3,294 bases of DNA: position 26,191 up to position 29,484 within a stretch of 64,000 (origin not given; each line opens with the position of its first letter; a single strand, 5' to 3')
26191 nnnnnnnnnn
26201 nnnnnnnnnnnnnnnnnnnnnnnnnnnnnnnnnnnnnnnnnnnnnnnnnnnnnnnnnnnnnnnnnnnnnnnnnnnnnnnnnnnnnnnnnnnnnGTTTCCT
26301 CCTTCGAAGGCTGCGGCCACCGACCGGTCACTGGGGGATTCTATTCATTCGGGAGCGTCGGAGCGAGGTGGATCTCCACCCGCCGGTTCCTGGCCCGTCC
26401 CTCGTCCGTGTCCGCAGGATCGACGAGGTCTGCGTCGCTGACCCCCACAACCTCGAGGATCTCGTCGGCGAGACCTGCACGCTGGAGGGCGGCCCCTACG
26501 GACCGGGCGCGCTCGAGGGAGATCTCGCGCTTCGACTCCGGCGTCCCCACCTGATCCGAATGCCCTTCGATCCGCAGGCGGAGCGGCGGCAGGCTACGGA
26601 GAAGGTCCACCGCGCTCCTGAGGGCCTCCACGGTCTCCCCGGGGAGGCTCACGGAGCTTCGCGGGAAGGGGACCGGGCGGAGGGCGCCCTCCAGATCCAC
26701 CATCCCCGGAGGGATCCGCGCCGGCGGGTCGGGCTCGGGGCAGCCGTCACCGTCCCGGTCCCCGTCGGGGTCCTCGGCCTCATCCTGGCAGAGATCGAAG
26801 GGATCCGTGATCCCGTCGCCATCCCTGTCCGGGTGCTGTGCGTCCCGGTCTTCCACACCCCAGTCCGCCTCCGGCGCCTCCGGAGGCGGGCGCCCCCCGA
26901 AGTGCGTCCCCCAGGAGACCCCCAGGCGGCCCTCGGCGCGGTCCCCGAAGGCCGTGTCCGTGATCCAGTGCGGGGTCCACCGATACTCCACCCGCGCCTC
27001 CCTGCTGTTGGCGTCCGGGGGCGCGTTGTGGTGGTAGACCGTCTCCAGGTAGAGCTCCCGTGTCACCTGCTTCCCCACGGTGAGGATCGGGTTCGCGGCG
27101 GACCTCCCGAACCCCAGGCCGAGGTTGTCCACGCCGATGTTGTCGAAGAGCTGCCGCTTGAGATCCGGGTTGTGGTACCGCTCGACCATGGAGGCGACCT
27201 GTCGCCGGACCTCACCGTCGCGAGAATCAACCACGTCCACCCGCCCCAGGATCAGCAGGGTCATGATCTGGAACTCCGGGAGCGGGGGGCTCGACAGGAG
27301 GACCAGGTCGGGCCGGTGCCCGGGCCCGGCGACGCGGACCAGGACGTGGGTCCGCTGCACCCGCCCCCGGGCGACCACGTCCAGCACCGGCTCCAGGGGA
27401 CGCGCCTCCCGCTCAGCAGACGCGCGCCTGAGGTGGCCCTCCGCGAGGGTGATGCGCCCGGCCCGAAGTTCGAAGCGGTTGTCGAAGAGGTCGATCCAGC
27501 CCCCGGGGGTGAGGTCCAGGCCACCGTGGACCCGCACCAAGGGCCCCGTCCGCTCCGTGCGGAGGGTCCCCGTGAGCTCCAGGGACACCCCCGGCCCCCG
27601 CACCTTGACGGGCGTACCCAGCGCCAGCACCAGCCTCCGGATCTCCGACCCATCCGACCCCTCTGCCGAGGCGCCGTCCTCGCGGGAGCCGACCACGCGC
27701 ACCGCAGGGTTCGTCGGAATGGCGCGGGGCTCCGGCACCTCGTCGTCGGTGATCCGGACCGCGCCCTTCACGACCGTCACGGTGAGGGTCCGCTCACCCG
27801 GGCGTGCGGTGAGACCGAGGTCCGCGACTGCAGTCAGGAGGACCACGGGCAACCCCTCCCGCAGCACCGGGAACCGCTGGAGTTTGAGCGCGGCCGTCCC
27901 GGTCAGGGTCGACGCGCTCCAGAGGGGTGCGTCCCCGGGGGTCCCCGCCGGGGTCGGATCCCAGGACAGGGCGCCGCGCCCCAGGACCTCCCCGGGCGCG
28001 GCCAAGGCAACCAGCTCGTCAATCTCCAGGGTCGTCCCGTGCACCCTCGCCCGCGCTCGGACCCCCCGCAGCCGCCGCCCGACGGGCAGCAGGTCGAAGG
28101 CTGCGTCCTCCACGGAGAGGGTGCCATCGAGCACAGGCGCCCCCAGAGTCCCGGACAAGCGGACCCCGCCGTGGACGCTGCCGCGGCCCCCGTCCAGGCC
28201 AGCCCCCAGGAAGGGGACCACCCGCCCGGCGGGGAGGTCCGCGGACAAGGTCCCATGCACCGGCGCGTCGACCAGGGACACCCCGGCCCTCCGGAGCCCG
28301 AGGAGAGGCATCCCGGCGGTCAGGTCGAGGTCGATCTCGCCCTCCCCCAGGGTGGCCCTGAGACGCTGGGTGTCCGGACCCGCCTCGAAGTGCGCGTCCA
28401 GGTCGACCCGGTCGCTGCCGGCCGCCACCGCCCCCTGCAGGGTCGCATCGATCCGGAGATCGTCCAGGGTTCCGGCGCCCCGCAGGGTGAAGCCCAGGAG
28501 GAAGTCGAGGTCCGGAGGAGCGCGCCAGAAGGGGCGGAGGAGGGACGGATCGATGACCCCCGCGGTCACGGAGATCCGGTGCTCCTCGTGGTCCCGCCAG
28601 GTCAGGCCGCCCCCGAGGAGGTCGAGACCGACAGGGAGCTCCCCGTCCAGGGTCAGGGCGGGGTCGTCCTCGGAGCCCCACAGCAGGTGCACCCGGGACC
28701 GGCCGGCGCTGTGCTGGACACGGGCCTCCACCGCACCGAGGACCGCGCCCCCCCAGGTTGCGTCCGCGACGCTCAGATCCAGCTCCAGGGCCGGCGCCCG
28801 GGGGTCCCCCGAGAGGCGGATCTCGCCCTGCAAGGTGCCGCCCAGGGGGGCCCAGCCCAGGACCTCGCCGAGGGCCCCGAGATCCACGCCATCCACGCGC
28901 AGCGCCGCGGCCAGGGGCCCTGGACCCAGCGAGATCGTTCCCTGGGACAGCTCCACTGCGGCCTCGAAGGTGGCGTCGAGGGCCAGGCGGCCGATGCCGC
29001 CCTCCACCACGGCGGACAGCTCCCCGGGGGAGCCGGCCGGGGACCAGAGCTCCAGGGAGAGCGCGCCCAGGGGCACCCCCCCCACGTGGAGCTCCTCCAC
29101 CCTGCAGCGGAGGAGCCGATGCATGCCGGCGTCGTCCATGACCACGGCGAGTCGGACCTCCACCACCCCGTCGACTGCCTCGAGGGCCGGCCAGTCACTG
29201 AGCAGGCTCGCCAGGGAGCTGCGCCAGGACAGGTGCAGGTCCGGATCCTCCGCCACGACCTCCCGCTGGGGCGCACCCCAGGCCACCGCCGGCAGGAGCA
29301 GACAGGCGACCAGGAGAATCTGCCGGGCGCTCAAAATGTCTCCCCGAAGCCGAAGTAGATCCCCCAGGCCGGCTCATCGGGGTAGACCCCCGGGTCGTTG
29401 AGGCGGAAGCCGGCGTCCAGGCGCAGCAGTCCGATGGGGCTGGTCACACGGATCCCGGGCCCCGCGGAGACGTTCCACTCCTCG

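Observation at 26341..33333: TamA/TamB-like operon with unusual additions: beta-propeller MopE-motif lipoprotein upstream, and TamB carrying a C-terminal OmpA-like peptidoglycan-binding domain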

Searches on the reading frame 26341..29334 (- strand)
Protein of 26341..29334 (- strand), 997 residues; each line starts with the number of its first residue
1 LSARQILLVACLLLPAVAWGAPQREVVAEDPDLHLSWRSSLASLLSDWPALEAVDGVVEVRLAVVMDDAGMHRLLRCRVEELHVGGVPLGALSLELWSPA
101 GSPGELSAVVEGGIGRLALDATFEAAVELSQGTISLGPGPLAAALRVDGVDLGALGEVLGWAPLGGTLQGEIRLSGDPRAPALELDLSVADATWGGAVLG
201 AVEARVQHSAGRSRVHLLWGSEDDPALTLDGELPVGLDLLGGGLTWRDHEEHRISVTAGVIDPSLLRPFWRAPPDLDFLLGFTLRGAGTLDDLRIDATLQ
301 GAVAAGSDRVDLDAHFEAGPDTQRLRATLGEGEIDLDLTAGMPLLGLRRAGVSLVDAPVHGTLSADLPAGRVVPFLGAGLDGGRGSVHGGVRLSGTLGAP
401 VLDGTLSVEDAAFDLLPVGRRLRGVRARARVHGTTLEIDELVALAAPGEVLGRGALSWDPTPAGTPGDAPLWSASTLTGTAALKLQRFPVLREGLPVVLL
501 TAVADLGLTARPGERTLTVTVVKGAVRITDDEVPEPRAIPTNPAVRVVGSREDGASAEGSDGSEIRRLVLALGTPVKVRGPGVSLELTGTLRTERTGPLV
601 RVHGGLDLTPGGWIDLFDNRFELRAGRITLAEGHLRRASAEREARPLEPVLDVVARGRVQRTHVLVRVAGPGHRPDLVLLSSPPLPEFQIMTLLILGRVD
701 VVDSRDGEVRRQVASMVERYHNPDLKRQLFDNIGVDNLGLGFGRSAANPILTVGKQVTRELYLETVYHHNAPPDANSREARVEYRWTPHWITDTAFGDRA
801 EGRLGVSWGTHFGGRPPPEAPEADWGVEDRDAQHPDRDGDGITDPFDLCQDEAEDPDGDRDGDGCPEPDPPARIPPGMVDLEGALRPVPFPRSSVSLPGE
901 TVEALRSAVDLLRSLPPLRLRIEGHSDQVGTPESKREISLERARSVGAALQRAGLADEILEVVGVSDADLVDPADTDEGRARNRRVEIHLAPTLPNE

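Call 6: search_protein_families(library=pfam, proteins=[window:26341-29334:-], max_evalue=0.01)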
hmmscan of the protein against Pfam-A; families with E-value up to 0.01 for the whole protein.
window:26341-29334:- (997 aa): 2 families
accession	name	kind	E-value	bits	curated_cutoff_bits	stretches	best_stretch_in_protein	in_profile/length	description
PF04357.19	TamB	-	5.8e-31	108.5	22.4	1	524-812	74-381/381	TamB, inner membrane protein subunit of TAM complex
PF00691.25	OmpA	-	1.5e-13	51.3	27.2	1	890-984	2-98/98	OmpA family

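Call 7: search_protein_families(library=ncbifam, proteins=[window:26341-29334:-], max_evalue=0.01)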
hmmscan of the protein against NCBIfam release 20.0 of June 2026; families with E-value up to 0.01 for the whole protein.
window:26341-29334:- (997 aa): 29 families (the best 25 are shown)
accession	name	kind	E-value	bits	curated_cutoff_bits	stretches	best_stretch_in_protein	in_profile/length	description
NF053612.1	anchor_PA1041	equivalog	3e-17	63.4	250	1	833-990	74-235/236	PA1041 family peptidoglycan-binding anchor lipoprotein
NF053611.1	YiaD_Gzip_OmpA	equivalog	4.6e-16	59.1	175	1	888-990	104-206/206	YiaD family glycine zipper/OmpA-like lipoprotein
NF053585.1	OMP_LP_YfiB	equivalog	2.6e-13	50.2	128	1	902-988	72-158/163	outer membrane lipoprotein YfiB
NF006508.0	PRK08944.1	subfamily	9.2e-11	41.5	259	1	890-992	183-289/304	MotB family protein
NF006541.1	PRK09038.1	equivalog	6.1e-10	39.2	283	1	892-990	147-248/253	flagellar motor protein MotD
NF033763.1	exchanger_TraB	exception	6.7e-10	37.6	700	1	821-993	337-500/522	outer membrane exchange protein TraB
TIGR03350.1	type_VI_ompA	equivalog_domain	7e-10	39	139.8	1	919-989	62-136/137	type VI secretion system protein TssL, long form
NF007804.1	PRK10510.1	equivalog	1.8e-09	37.3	307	1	890-992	116-218/219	OmpA family lipoprotein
TIGR02802.1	Pal_lipo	equivalog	3.6e-09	36.6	125.35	1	894-989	8-103/104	peptidoglycan-associated lipoprotein Pal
NF005999.0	PRK08126.1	subfamily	3.3e-08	32.8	571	1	934-991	374-431/432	hypothetical protein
NF005444.0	PRK07033.1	equivalog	5.3e-08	32.2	520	1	920-991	347-422/438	DotU family type VI secretion system protein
NF053613.1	OMP_toxin_LptF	equivalog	6.5e-08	32.5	400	1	899-990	154-245/256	lipotoxin F family OmpA-related lipoprotein LptF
NF047952.2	ATportTamB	equivalog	1.2e-07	30.1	825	1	315-698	767-1131/1240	autotransporter assembly complex protein TamB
NF045787.1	OmpABordt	equivalog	3.1e-07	30.3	200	1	924-990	123-189/194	outer membrane protein OmpA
NF006543.0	PRK09039.1-2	equivalog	8.9e-07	29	305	1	920-990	273-347/350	peptidoglycan -binding protein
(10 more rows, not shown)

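Call 8: find_homologous_proteins(query=window:26341-29334:-, max_evalue=1e-10)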
Query window:26341-29334:- (997 aa): 6 proteins with E <= 1e-10 among 8000 candidates.
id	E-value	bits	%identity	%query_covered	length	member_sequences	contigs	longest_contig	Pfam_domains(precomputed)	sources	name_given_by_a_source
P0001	0.0e+0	2197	100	100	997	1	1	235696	PF00691.26,PF04357.20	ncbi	ncbi:MAG: translocation/assembly module TamB domain-containing protein [Pseudomonadota bacterium]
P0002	4.2e-294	997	60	80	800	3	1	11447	PF00691.26,PF04357.20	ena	-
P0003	1.4e-183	631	38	96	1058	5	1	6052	PF00691.26,PF27051.1,PF04357.20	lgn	-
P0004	1.4e-59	220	29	69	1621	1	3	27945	PF27051.1,PF04357.20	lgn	-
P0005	6.6e-44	168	27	67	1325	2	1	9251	PF27051.1,PF04357.20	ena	-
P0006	8.9e-15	72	30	49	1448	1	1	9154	PF27051.1,PF04357.20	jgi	jgi:translocation and assembly module TamB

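Call 10: find_encoding_contigs(protein=P0003, flank=10000)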
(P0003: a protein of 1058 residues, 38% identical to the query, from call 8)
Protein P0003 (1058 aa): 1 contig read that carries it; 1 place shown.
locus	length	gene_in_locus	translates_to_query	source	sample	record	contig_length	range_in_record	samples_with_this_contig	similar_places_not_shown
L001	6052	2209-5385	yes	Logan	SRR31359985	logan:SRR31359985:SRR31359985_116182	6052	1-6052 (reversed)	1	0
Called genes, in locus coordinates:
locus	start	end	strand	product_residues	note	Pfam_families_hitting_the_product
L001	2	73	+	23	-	?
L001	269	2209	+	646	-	PF07244:POTRA (weak), PF01103:Omp85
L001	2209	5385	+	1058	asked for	PF27051:TamB_N (faint), PF04357:TamB, PF00691:OmpA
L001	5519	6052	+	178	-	?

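Call 11: find_encoding_contigs(protein=P0002, flank=10000)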
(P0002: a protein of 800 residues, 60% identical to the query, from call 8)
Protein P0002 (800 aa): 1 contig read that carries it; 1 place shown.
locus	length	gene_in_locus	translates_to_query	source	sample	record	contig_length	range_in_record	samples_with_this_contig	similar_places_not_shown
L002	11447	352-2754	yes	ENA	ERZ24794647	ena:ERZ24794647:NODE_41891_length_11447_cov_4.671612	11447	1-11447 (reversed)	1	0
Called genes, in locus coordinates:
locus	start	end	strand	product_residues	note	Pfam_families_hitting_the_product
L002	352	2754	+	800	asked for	PF04357:TamB, PF00691:OmpA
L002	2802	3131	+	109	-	PF19647:Septknot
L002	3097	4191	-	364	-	PF00037:Fer4 (faint), PF13237:Fer4_10 (weak), PF14697:Fer4_21 (weak), PF12838:Fer4_7, PF13187:Fer4_9 (weak)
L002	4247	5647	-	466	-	PF01979:Amidohydro_1, PF07969:Amidohydro_3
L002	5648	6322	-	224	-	PF14771:DUF4476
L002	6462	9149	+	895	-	PF00884:Sulfatase, PF16347:SGSH_C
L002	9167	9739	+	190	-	-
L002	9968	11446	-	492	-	?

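Call 18: search_protein_families(library=pfam, proteins=[L002:2802-3131:+, L001:269-2209:+, L001:2209-5385:+, L001:5519-6052:+], max_evalue=1)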
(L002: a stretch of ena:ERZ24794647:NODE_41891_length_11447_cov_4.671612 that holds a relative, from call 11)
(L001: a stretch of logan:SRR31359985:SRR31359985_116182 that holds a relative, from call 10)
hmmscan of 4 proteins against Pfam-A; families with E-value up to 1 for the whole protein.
L002:2802-3131:+ (109 aa): 3 families
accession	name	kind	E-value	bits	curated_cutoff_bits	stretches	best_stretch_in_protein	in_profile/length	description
PF07366.18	SnoaL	-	0.14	12.4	28.4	0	45-59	51-65/126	SnoaL-like polyketide cyclase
PF08194.17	DIM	-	0.15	12.7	20.8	1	1-32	1-33/36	DIM protein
PF24999.1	LAMB4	-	0.18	12.1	27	0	37-66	12-41/66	Laminin subunit beta-4-like domain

L001:269-2209:+ (646 aa): 3 families
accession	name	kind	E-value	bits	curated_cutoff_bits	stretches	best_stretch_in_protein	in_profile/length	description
PF01103.29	Omp85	-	8.8e-31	108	24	1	432-646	105-325/325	Omp85 superfamily domain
PF07244.20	POTRA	-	7.2e-21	75.1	21.3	3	42-129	2-79/79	Surface antigen variable number repeat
PF08479.16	POTRA_2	-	4.4e-05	23.7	24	1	151-194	15-58/76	POTRA domain, ShlB-type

L001:2209-5385:+ (1058 aa): 3 families
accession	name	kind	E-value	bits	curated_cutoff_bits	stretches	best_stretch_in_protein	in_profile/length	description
PF04357.19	TamB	-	4.8e-24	85.8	22.4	1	585-843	128-381/381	TamB, inner membrane protein subunit of TAM complex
PF00691.25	OmpA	-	2.8e-17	63.3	27.2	1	948-1042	2-98/98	OmpA family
PF05359.17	DUF748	-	0.052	12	50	1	935-992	870-927/1037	Domain of Unknown Function (DUF748)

L001:5519-6052:+ (178 aa): 4 families
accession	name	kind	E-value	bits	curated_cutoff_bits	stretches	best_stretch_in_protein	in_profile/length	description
PF00497.25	SBP_bac_3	-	1.2e-21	77.3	26.4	1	61-156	1-95/132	Bacterial extracellular solute-binding proteins, family 3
PF10613.14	Lig_chan-Glu_bd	-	0.0011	19.5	30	1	80-150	27-110/115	Ligated ion channel L-glutamate- and glycine-binding site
PF12974.12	Phosphonate-bd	-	0.058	13.2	27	1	90-123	21-54/242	ABC transporter, phosphonate, periplasmic substrate-binding protein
PF04069.17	OpuAC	-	0.13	12.3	21.2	1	92-136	23-68/257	Substrate binding domain of ABC-type glycine betaine transport system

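Call 25: find_related_loci(query=A1, collection=genome_contigs, flank=6000)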
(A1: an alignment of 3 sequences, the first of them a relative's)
Query A1 (997 aa) in genome_contigs; peptide patterns used: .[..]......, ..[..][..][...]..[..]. (x = any residue, [..] = any of these).
54 stretches matched a pattern; 6 encode a relative of the query (tblastn E <= 1e-3); 6 distinct loci.
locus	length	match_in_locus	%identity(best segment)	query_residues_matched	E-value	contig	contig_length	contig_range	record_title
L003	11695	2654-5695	40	24-994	0e+0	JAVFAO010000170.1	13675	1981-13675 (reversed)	MAG: Myxococcota bacterium isolate BF4_93 NODE_14194_length_13675_cov_4.219959_Biofilm4, whole genome shotgun sequence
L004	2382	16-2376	39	19-798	3e-160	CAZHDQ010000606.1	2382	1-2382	MAG TPA_asm: uncultured Anaeromyxobacteraceae bacterium isolate binchicken_co139_219 genome assembly, contig: NODE_12336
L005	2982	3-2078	37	281-988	9e-138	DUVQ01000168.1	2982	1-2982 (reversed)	MAG TPA_asm: Oligoflexales bacterium isolate AS08sgBPME_423 266512_AS08, whole genome shotgun sequence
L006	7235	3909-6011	39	117-814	1e-123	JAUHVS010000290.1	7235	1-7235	MAG: bacterium isolate 1_bin.25 NODE_4495_length_7235_cov_0.934862, whole genome shotgun sequence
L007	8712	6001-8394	36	77-829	2e-110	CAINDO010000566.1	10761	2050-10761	MAG: uncultured Myxococcales bacterium isolate Loclat_bin-06019 genome assembly, contig: bin-06019:566/667, whole genome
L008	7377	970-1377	25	864-994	5e-6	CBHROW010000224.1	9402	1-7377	MAG TPA_asm: uncultured Chryseosolibacter sp. isolate ERR14722429_binner12_Refined_108 genome assembly, contig: ERZ27336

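Call 28: search_protein_families(library=pfam, proteins=[L003:1-528:+, L003:525-2498:+, L003:2351-5746:+, L003:6226-9960:+, L003:10973-11650:-], max_evalue=0.001)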
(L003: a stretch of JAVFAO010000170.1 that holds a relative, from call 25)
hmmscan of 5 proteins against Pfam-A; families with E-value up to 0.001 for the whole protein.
L003:1-528:+ (175 aa): 0 families

L003:525-2498:+ (657 aa): 3 families
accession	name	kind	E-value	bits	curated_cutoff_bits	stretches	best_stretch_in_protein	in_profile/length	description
PF01103.29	Omp85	-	7e-31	108.4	24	1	449-656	114-324/325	Omp85 superfamily domain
PF07244.20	POTRA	-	4.6e-20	72.5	21.3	2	52-137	3-79/79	Surface antigen variable number repeat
PF08479.16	POTRA_2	-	9.6e-06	25.8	24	0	230-294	5-73/76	POTRA domain, ShlB-type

L003:2351-5746:+ (1131 aa): 2 families
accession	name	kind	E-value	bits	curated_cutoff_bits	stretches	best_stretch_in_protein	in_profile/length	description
PF04357.19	TamB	-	9.7e-26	91.3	22.4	1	521-903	4-381/381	TamB, inner membrane protein subunit of TAM complex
PF00691.25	OmpA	-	1.6e-15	57.7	27.2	1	1009-1103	2-98/98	OmpA family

L003:6226-9960:+ (1244 aa): 1 family
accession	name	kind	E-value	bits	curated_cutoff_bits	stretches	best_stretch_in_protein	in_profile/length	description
PF11617.13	Cu-binding_MopE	-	7.1e-05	23.4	27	0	552-567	15-30/30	Putative metal-binding motif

L003:10973-11650:- (225 aa): 0 families

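Call 31: search_protein_families(library=pfam, proteins=[L006:11-1129:+, L006:1117-3003:+, L006:2856-6065:+, L006:6089-7174:-, L007:74-2101:+, L007:2098-4524:+, L007:3578-5845:+, L007:5646-8456:+, L007:5398-8445:+, L005:3-2078:+], max_evalue=0.001)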
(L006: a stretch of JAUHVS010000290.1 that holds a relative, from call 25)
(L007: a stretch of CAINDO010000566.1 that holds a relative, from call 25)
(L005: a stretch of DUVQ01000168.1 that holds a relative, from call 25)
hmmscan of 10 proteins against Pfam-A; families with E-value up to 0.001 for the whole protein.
L006:11-1129:+ (372 aa): 0 families

L006:1117-3003:+ (628 aa): 2 families
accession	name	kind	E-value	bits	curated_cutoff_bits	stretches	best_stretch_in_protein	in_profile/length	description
PF01103.29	Omp85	-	3.6e-30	106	24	1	377-628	64-325/325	Omp85 superfamily domain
PF07244.20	POTRA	-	4.6e-17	62.9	21.3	1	29-114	1-79/79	Surface antigen variable number repeat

L006:2856-6065:+ (1069 aa): 1 family
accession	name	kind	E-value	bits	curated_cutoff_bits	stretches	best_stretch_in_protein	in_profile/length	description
PF04357.19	TamB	-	7.1e-29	101.7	22.4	1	741-1050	64-381/381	TamB, inner membrane protein subunit of TAM complex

L006:6089-7174:- (361 aa): 0 families

L007:74-2101:+ (675 aa): 1 family
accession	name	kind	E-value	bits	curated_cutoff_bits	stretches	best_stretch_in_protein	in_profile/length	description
PF01435.24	Peptidase_M48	-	8.8e-13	48.9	20.3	1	190-367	50-180/186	Peptidase family M48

L007:2098-4524:+ (808 aa): 0 families

L007:3578-5845:+ (755 aa): 2 families
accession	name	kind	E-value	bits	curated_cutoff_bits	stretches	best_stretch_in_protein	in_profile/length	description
PF01103.29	Omp85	-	3.6e-28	99.5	24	1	508-755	65-325/325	Omp85 superfamily domain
PF07244.20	POTRA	-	1.8e-09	38.6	21.3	1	159-244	2-79/79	Surface antigen variable number repeat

L007:5646-8456:+ (936 aa): 0 families

L007:5398-8445:+ (1015 aa): 1 family
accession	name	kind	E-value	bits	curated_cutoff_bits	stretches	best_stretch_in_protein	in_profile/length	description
PF04357.19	TamB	-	2.3e-27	96.7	22.4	1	722-983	129-381/381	TamB, inner membrane protein subunit of TAM complex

L005:3-2078:+ (692 aa): 2 families
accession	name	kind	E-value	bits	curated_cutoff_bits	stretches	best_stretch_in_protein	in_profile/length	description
PF04357.19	TamB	-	1.7e-29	103.7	22.4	1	281-538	129-381/381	TamB, inner membrane protein subunit of TAM complex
PF00691.25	OmpA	-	1.3e-15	58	27.2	1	594-688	2-98/98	OmpA family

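Call 55: search_protein_representatives(protein=window:26341-29334:-)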
Query: 997 residues. Proteins with E-value up to 0.001 (for the whole library): 21029; up to 1e-10: 1975; up to 1e-30: 164. The best 150 are listed.
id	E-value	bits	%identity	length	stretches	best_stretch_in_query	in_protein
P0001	0.0e+00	2196.6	100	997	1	1-997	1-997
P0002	1.3e-294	996.6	60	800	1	199-993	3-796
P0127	1.0e-207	708.9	43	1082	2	6-869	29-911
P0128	3.0e-207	707.4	43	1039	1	21-995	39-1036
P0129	2.8e-205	700.9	42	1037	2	22-869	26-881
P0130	2.2e-197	674.7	38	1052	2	25-869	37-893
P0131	2.0e-195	668.3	42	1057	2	37-869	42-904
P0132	2.4e-195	668.0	41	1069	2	22-869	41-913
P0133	3.8e-194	664.0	41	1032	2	8-869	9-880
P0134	2.5e-185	634.8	39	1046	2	12-881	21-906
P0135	5.9e-181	620.3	40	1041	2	22-869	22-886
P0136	1.0e-179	616.2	36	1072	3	133-869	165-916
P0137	4.1e-178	610.9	40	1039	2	11-869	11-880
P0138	1.3e-158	546.4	40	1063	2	16-870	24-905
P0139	5.7e-158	544.3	40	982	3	638-869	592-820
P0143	4.8e-149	514.7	35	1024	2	25-869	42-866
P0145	5.0e-147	508.0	39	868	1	16-841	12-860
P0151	7.8e-128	444.5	33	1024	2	4-869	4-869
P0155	2.8e-123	429.4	37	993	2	39-869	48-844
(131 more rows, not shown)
